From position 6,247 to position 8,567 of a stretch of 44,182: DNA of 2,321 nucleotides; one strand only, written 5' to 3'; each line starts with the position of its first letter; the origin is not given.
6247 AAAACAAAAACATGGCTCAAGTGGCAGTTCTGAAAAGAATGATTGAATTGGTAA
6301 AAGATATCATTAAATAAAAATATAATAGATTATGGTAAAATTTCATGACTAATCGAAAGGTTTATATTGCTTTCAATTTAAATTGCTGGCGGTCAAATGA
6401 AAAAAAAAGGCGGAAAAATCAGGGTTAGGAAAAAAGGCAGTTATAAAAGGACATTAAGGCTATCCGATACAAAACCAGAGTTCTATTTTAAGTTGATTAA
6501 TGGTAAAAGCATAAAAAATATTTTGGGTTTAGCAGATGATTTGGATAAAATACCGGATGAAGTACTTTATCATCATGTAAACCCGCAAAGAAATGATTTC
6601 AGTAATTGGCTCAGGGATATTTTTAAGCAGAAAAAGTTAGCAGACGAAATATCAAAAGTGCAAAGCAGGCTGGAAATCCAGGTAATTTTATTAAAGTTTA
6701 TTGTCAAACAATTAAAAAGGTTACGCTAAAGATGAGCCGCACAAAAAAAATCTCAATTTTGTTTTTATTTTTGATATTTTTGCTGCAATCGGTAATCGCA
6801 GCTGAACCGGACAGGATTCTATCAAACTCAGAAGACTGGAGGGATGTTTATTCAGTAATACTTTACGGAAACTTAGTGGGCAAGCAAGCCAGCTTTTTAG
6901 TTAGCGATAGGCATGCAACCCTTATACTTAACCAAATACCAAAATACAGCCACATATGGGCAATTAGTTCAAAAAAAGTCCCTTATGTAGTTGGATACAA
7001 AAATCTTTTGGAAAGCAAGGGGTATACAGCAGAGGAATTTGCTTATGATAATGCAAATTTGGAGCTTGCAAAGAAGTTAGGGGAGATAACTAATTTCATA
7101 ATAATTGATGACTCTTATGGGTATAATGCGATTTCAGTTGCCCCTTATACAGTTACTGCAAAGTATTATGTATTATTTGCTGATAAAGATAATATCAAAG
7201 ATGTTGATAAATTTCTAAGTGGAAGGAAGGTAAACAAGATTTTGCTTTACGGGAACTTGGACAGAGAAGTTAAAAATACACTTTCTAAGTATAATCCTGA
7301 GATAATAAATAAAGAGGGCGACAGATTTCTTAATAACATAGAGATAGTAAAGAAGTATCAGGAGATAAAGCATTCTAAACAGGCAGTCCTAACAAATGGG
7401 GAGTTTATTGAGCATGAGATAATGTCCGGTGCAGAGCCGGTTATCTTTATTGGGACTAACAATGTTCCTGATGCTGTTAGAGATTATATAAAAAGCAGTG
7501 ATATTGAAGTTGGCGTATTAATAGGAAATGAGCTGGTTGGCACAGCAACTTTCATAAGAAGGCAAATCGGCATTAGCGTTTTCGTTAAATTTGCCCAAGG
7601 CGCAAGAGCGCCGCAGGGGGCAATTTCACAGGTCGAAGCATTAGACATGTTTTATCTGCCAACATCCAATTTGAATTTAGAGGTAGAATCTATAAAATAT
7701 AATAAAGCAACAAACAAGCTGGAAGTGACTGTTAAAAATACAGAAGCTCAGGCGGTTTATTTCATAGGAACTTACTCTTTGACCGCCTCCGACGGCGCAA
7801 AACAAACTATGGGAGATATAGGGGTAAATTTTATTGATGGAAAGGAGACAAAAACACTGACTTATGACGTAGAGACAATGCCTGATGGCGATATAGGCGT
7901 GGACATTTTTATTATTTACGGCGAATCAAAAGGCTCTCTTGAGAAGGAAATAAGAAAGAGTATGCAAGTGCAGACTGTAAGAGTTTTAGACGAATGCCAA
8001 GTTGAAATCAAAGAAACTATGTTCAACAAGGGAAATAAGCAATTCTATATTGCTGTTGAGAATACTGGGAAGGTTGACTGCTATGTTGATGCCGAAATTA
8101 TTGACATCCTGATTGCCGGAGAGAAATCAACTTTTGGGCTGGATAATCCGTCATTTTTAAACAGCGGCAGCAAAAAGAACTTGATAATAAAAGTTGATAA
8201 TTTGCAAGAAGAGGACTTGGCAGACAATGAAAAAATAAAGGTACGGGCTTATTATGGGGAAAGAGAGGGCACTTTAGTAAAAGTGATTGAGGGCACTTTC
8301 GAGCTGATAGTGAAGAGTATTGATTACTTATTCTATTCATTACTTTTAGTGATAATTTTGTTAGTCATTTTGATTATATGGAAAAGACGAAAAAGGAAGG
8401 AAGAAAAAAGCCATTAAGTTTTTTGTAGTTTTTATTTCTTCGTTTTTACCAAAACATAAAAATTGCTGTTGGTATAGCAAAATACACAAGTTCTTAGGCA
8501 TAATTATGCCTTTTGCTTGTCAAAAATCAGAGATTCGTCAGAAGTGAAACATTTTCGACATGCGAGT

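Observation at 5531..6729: N-D-F-x-x-W helical domain: three tandem mini-genes behind a glycogen-synthase-like GT, and the same domain fused to the C-terminus of the 779-aa HerA-like ATPase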

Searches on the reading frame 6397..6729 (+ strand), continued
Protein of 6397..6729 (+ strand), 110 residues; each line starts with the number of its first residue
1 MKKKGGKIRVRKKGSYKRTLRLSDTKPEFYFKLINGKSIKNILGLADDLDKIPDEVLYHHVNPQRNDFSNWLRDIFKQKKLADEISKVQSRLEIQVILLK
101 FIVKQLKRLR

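Call 69: find_encoding_contigs(protein=P0266, flank=8000, max_places=2)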
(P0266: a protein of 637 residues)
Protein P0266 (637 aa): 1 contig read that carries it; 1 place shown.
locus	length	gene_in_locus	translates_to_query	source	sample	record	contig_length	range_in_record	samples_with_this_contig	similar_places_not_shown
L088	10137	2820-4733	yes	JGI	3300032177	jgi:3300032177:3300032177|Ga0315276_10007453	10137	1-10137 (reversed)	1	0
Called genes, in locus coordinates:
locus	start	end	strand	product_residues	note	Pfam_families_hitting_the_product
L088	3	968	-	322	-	?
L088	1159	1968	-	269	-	-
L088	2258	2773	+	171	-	-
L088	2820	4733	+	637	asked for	PF19027:DUF5752 (weak), PF03796:DnaB_C (faint), PF06745:ATPase, PF13481:AAA_25, PF07088:GvpD_P-loop (weak)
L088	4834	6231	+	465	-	-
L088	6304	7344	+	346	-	PF06745:ATPase, PF13481:AAA_25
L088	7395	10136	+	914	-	?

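Call 70: find_encoding_contigs(protein=P0244, flank=8000, max_places=2)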
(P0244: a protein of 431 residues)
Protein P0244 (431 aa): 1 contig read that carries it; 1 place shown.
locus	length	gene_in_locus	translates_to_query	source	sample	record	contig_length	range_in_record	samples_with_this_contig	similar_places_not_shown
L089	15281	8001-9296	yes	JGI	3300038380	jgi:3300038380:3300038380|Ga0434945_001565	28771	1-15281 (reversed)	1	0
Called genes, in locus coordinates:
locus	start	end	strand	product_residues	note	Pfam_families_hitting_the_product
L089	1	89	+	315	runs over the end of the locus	PF00571:CBS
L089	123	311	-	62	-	PF00210:Ferritin (faint)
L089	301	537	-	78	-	-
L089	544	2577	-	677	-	PF02743:dCache_1, PF00512:HisKA, PF02518:HATPase_c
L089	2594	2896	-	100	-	-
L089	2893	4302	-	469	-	-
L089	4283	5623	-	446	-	PF02743:dCache_1, PF00672:HAMP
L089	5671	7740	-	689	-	PF00989:PAS, PF08448:PAS_4, PF13426:PAS_9, PF13426:PAS_9, PF00989:PAS, PF08448:PAS_4, PF13426:PAS_9, PF08448:PAS_4, +7 more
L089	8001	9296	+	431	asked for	PF19027:DUF5752 (weak)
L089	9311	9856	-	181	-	PF10442:FIST_C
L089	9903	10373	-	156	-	-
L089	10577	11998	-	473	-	PF00171:Aldedh, PF05893:LuxC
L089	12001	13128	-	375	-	-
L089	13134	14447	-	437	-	PF08495:FIST, PF10442:FIST_C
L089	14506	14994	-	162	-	PF02830:V4R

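Call 71: find_encoding_contigs(protein=P0245, flank=8000, max_places=2)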
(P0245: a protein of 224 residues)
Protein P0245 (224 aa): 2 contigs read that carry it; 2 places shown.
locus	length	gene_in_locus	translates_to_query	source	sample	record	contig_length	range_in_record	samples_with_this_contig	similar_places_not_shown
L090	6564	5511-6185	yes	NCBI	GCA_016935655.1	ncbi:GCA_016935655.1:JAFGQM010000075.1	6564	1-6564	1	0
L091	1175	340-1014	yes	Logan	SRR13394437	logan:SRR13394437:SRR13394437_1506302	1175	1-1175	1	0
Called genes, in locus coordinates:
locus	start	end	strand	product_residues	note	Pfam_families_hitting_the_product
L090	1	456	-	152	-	?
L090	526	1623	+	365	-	PF01699:Na_Ca_ex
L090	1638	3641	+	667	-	PF12439:GDE_N, PF06202:GDE_C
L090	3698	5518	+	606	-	PF05693:Glycogen_syn, PF20706:GT4-conflict (faint), PF13692:Glyco_trans_1_4 (weak), PF00534:Glycos_transf_1 (weak)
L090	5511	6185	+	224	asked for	PF19027:DUF5752 (weak)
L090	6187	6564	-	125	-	?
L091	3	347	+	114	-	?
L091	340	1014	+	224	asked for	PF19027:DUF5752 (weak)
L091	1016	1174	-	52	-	?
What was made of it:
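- A compact two-unit protein overlaps the end of a GT3 gene that follows a GDE debranching-enzyme gene (call 71).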

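Call 75: find_related_loci(query=A2, collection=viral_contigs, flank=6000)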
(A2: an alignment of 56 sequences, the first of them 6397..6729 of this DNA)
Query A2 (110 aa) in viral_contigs; peptide patterns used: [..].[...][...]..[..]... (x = any residue, [..] = any of these).
24 stretches matched a pattern, but none encodes a relative of the query by tblastn (E <= 1e-3).
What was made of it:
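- Tried and rejected: Viral contigs hold no relatives (call 75).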

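Call 76: search_solved_structures(query=P0245, max_evalue=1, show_alignments=1)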
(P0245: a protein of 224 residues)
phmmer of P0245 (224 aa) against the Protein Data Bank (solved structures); distinct sequences matched with E-value up to 1: 3.
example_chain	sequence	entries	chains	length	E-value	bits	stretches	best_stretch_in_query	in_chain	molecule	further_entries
3md0_A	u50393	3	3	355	0.072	15.8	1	125-193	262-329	Arginine/ornithine transport system ATPase | Probable GTPase Rv1496/MT1543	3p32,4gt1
4cso_A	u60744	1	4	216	0.45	13.2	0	152-209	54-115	ORFY PROTEIN, TRANSCRIPTION FACTOR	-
9x9w_A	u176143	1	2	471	0.5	13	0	98-167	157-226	UGT74AN1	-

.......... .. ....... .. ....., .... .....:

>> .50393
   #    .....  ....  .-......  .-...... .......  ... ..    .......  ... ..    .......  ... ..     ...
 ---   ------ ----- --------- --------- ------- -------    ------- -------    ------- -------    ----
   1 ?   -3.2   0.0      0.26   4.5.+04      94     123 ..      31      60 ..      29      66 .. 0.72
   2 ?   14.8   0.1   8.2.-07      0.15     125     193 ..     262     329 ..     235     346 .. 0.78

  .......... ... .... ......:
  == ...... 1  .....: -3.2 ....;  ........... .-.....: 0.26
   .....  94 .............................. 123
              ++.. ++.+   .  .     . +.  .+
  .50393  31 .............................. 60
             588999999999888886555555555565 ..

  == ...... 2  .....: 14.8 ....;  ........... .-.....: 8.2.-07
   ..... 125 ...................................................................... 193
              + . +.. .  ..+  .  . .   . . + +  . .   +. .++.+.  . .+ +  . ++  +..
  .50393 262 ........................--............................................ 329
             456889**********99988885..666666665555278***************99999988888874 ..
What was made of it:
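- Tried and rejected: A single-sequence search of a compact two-unit protein against PDB did not find 4CSO significantly (E 0.45, call 76).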

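Call 78: search_protein_families(library=pfam, proteins=[L062:5392-7344:+, L069:406-1791:+, L066:6524-7903:+, L065:2130-3521:+, L070:8034-9476:+, L078:7635-8888:+, L059:1173-2189:+, L059:2625-3971:+, L053:5909-7834:+, L043:6041-7942:+], max_evalue=0.0001)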
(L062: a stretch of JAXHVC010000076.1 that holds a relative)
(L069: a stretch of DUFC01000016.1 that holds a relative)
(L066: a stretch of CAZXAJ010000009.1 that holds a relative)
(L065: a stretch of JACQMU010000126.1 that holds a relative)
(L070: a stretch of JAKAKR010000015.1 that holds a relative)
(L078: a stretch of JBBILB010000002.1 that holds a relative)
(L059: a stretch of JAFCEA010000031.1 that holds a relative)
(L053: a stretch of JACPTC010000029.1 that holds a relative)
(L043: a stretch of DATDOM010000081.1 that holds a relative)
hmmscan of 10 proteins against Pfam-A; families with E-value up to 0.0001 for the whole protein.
L062:5392-7344:+ (651 aa): 3 families
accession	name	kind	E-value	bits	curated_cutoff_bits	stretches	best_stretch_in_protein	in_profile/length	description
PF11896.14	GlgE_dom_N_S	-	2.4e-58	197.8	25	1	6-190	2-179/179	Alpha-1,4-glucan:maltose-1-phosphate maltosyltransferase, domain N/S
PF21702.3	GLGE_C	-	1.3e-29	102.7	27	1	560-647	1-87/87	GLGE, C-terminal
PF00128.31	Alpha-amylase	-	4.9e-10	39.7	22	1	203-355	4-135/446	Alpha amylase, catalytic domain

L069:406-1791:+ (462 aa): 4 families
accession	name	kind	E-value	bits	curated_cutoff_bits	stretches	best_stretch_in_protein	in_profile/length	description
PF00534.26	Glycos_transf_1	-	4.9e-13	49.4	26.4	1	223-402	14-171/172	Glycosyl transferases group 1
PF13439.12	Glyco_transf_4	-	2.3e-06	28.2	28.5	0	166-201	127-166/170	Glycosyltransferase Family 4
PF20706.3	GT4-conflict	-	1.9e-05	24.3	26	1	231-349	204-305/385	Family 4 Glycosyltransferase in conflict systems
PF13692.12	Glyco_trans_1_4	-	7.1e-05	23.5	27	0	307-384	61-137/142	Glycosyl transferases group 1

L066:6524-7903:+ (460 aa): 2 families
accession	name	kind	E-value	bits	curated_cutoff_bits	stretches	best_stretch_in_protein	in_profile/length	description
PF00534.26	Glycos_transf_1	-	4.3e-11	43.1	26.4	1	221-399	14-170/172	Glycosyl transferases group 1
PF13439.12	Glyco_transf_4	-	6.8e-07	29.9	28.5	0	167-200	130-167/170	Glycosyltransferase Family 4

L065:2130-3521:+ (464 aa): 4 families
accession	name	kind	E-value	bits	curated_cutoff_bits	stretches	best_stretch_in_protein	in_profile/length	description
PF02779.29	Transket_pyr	-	4.8e-43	147.2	27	1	44-206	3-171/174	Transketolase, pyrimidine binding domain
PF02780.25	Transketolase_C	-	2e-34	118.6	25.9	1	220-340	1-124/124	Transketolase, C-terminal domain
PF22613.1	Transketolase_C_1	-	1.5e-07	32.1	27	1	227-336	10-113/113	Transketolase-like TK C-terminal domain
PF17147.9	PFOR_II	-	8e-05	23.4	27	0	230-313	2-85/102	Pyruvate:ferredoxin oxidoreductase core domain II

L070:8034-9476:+ (481 aa): 1 family
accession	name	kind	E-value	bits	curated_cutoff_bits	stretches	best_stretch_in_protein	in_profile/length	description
PF00871.23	Acetate_kinase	-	5.7e-134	447.1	22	1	93-472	1-391/392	Acetokinase family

L078:7635-8888:+ (418 aa): 3 families
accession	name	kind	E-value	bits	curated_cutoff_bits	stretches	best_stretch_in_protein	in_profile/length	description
PF02779.29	Transket_pyr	-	4.4e-44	150.6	27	1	6-168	4-172/174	Transketolase, pyrimidine binding domain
PF02780.25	Transketolase_C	-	1.2e-33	116.1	25.9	1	181-301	1-124/124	Transketolase, C-terminal domain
PF22613.1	Transketolase_C_1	-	1.5e-05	25.6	27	1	188-297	10-113/113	Transketolase-like TK C-terminal domain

L059:1173-2189:+ (339 aa): 2 families
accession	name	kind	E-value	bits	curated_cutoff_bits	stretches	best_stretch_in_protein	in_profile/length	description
PF02616.19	SMC_ScpA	-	2.8e-17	63.9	24.6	2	134-241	128-231/232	Segregation and condensation protein ScpA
PF19027.5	DUF5752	-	9e-08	32.1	23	1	237-332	96-197/208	Family of unknown function (DUF5752)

L059:2625-3971:+ (449 aa): 5 families
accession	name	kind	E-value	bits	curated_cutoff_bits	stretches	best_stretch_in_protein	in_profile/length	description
PF00448.28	SRP54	-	1.9e-71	240.2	22.7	1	255-446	2-193/196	SRP54-type protein, GTPase domain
PF02881.24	SRP54_N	-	1.8e-06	28.5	22.4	1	163-229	2-74/75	SRP54-type protein, helical bundle domain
PF13604.12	AAA_30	-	9.5e-06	25.9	27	1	246-351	10-103/191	AAA domain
PF06414.18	Zeta_toxin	-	8e-05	22.6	22.3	0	249-345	11-104/199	Zeta toxin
PF13245.12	AAA_19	-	9.5e-05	23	25.1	0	256-354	13-110/134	AAA domain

L053:5909-7834:+ (642 aa): 0 families

L043:6041-7942:+ (634 aa): 0 families
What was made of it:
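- Fusions to sugar and energy enzymes fit this reading (call 78).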

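Call 81: search_protein_families(library=pfam, alignment_id=A4, max_evalue=0.00001)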
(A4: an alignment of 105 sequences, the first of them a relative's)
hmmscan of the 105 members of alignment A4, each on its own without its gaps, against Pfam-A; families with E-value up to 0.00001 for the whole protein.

A. member 1, L071:9671-10855:- (395 aa): 1 family
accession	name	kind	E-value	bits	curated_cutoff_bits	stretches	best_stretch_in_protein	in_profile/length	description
PF19027.5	DUF5752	-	7.6e-10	38.9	23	0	241-297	15-82/208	Family of unknown function (DUF5752)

B. families by the number of members that match (of 105 scanned): 13 families
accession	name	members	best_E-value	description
PF19027.5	DUF5752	48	1.3e-12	Family of unknown function (DUF5752)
PF06745.19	ATPase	3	6e-48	KaiC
PF13481.12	AAA_25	3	1.2e-08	AAA domain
PF07088.17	GvpD_P-loop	3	1.6e-06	GvpD gas vesicle protein, P-loop domain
PF02779.29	Transket_pyr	2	4.4e-44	Transketolase, pyrimidine binding domain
PF02780.25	Transketolase_C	2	2e-34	Transketolase, C-terminal domain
PF02616.19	SMC_ScpA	2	2.8e-17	Segregation and condensation protein ScpA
PF00871.23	Acetate_kinase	1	5.7e-134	Acetokinase family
PF00122.25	E1-E2_ATPase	1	4.2e-53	E1-E2 ATPase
PF00690.31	Cation_ATPase_N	1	9.6e-17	Cation transporter/ATPase, N-terminus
PF00702.32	Hydrolase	1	3e-12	haloacid dehalogenase-like hydrolase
PF22613.1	Transketolase_C_1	1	1.5e-07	Transketolase-like TK C-terminal domain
PF03796.21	DnaB_C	1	5e-06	DnaB-like helicase C terminal domain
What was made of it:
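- Fusions also occur to acetate kinase, transketolase-like enzymes, ScpA and a P-type ATPase (calls 78, 81).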

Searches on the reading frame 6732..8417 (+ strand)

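Call 3: search_protein_families(library=pfam, proteins=[window:6732-8417:+], max_evalue=1)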
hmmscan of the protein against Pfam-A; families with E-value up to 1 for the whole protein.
window:6732-8417:+ (561 aa): 4 families
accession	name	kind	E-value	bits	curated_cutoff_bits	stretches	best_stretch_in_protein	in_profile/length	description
PF16974.11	NAR2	-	0.019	15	26.6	1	317-355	80-118/142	High-affinity nitrate transporter accessory, Ig-like domain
PF21314.2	TM_ErbB1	-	0.041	14.1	27.1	1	537-554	10-27/36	Epidermal growth factor receptor transmembrane-juxtamembrane segment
PF17410.7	Stevor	-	0.087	12.8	25.4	1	534-558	240-264/275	Subtelomeric Variable Open Reading frame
PF07584.16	BatA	-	0.22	12.4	25.9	1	533-558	9-34/77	Aerotolerance regulator N-terminal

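Call 35: search_protein_families(library=ncbifam, proteins=[window:6732-8417:+], max_evalue=0.001)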
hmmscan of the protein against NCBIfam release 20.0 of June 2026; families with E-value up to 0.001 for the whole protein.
window:6732-8417:+ (561 aa): 1 family
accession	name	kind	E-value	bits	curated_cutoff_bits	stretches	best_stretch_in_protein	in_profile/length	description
NF052590.1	ArlF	equivalog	4.8e-05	23.6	110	0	311-350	48-87/137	archaellum stator protein ArlF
